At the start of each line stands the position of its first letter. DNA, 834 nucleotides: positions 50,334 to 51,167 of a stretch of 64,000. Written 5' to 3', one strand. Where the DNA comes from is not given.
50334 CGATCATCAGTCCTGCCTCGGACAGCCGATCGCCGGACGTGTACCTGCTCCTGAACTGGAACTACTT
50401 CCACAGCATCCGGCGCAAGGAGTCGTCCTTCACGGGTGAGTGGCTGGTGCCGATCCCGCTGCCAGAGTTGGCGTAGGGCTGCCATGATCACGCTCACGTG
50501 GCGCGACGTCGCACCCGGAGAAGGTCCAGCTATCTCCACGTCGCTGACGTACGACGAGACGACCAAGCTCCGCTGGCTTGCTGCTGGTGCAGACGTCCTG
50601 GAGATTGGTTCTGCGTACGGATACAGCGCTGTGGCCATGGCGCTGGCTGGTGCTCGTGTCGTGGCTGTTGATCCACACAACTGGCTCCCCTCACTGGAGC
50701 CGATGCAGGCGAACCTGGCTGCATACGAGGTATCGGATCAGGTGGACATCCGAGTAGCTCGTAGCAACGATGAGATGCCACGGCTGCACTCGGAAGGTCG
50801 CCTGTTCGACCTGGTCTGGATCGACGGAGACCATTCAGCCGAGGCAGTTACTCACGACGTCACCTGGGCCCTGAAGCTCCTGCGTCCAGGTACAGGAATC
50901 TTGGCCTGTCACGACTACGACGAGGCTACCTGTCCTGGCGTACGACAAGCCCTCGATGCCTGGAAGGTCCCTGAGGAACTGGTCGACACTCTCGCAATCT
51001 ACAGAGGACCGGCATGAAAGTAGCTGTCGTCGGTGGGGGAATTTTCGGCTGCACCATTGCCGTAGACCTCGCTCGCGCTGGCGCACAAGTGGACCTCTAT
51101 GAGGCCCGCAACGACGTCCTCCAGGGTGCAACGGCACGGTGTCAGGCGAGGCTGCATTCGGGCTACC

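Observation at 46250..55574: Nine-gene sugar-modification cassette between the tail genes and the endolysin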

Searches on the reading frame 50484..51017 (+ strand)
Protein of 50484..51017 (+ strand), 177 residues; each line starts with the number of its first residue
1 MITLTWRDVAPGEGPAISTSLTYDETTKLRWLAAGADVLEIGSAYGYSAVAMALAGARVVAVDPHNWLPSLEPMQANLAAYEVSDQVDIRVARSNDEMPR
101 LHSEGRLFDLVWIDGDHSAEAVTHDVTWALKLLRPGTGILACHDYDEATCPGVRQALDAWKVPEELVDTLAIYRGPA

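Call 4: search_protein_families(library=pfam, proteins=[window:50484-51017:+], max_evalue=0.01)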
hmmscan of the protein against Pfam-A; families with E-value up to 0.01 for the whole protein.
window:50484-51017:+ (177 aa): 4 families
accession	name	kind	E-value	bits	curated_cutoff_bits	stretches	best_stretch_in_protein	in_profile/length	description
PF13578.12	Methyltransf_24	-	6e-18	66.1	26.3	1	39-145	1-105/105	Methyltransferase domain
PF01596.23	Methyltransf_3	-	1.4e-05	25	22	1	35-140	45-150/204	O-methyltransferase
PF13489.12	Methyltransf_23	-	9.2e-05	22.7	27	1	31-162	19-134/164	Methyltransferase domain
PF13649.12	Methyltransf_25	-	0.0051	17.9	27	1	38-117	1-76/97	Methyltransferase domain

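Call 12: search_protein_families(library=ncbifam, proteins=[window:50484-51017:+], max_evalue=0.01)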
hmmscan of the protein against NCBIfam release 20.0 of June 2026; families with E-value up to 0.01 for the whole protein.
window:50484-51017:+ (177 aa): 6 families
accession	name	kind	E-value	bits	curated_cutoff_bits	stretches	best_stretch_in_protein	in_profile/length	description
NF046099.1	RSP_2647_MTase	equivalog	2.2e-05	23.5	600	1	30-115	213-297/391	RSP_2647 family RNA methyltransferase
NF043040.1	corrin_prot_MT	hypoth_equivalog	0.00015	21.2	180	1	32-100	39-104/216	corrinoid protein-associated methyltransferase CpaM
NF041255.1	mycofact_MftM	equivalog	0.0003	20.2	200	1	30-63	135-168/289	mycofactocin oligosaccharide methyltransferase MftM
TIGR04290.1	meth_Rta_06860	hypoth_equivalog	0.00037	20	300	1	34-113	49-121/226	TIGR04290 family methyltransferase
TIGR00080.1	pimt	equivalog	0.0016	18.3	159.05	1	12-62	55-108/216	protein-L-isoaspartate O-methyltransferase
NF001453.0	PRK00312.1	equivalog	0.0041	16.7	188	1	13-68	59-114/217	protein-L-isoaspartate(D-aspartate) O-methyltransferase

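Call 13: search_protein_families(library=phrogs, proteins=[window:50484-51017:+], max_evalue=0.001)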
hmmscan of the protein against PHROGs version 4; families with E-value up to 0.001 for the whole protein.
window:50484-51017:+ (177 aa): 4 families
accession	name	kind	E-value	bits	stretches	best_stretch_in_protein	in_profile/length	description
phrog_2675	-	other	5e-10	39.5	1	69-160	370-458/599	DNA methyltransferase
phrog_27561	-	other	1.9e-05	25.7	1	107-145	37-77/155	DNA methyltransferase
phrog_15516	-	other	2.1e-05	25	1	33-125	55-146/214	methyltransferase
phrog_19090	-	unknown function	0.00054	20.9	0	25-66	48-89/191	-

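Call 84: search_solved_structures(query=window:50484-51017:+, max_evalue=0.01)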
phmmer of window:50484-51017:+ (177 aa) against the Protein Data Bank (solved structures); distinct sequences matched with E-value up to 0.01: 31.
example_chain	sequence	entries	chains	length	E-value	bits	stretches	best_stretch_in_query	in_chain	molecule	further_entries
7cvu_A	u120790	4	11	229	1.8e-10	44.2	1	10-142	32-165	O-methyltransferase family 3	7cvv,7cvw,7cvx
3dul_A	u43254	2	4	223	7.3e-09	38.9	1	32-141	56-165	O-methyltransferase, putative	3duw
8c9s_A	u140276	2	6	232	1.8e-07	34.4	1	33-140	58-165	Putative O-methyltransferase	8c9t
5n5d_A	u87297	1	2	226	5.2e-07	32.9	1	33-140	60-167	Methyltransferase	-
6jcl_A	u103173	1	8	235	1.1e-06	31.8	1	35-140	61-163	Probable O-methyltransferase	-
6jcm_A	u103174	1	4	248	1.3e-06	31.6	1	35-140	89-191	Probable O-methyltransferase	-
3tr6_A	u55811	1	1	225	0.00023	24.3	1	34-141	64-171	O-methyltransferase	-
5lhm_A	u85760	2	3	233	0.00025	24.2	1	34-140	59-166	Putative O-methyltransferase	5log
3tfw_A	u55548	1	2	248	0.00027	24.1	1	33-141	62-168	Putative O-methyltransferase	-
3bwm_A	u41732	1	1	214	0.00064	22.8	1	38-154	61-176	Catechol O-methyltransferase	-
4xue_B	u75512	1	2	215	0.00065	22.8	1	38-154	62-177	Catechol O-methyltransferase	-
4pyi_A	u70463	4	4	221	0.00065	22.8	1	38-154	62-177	Catechol O-methyltransferase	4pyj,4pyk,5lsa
4xuc_A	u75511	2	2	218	0.00067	22.8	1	38-154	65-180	Catechol O-methyltransferase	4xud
3a7e_A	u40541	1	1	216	0.00071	22.7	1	38-154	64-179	Catechol O-methyltransferase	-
6i3c_A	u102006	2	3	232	0.00074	22.6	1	38-154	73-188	Catechol O-methyltransferase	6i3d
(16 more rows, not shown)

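Call 104: search_protein_families(library=padloc, proteins=[window:50484-51017:+], max_evalue=0.001)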
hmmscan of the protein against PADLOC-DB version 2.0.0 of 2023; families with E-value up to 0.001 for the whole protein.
window:50484-51017:+ (177 aa): 1 family
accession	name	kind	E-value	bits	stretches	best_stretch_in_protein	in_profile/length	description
PDLC04134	mad2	-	2.3e-09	34.6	1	34-145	291-398/492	mads_2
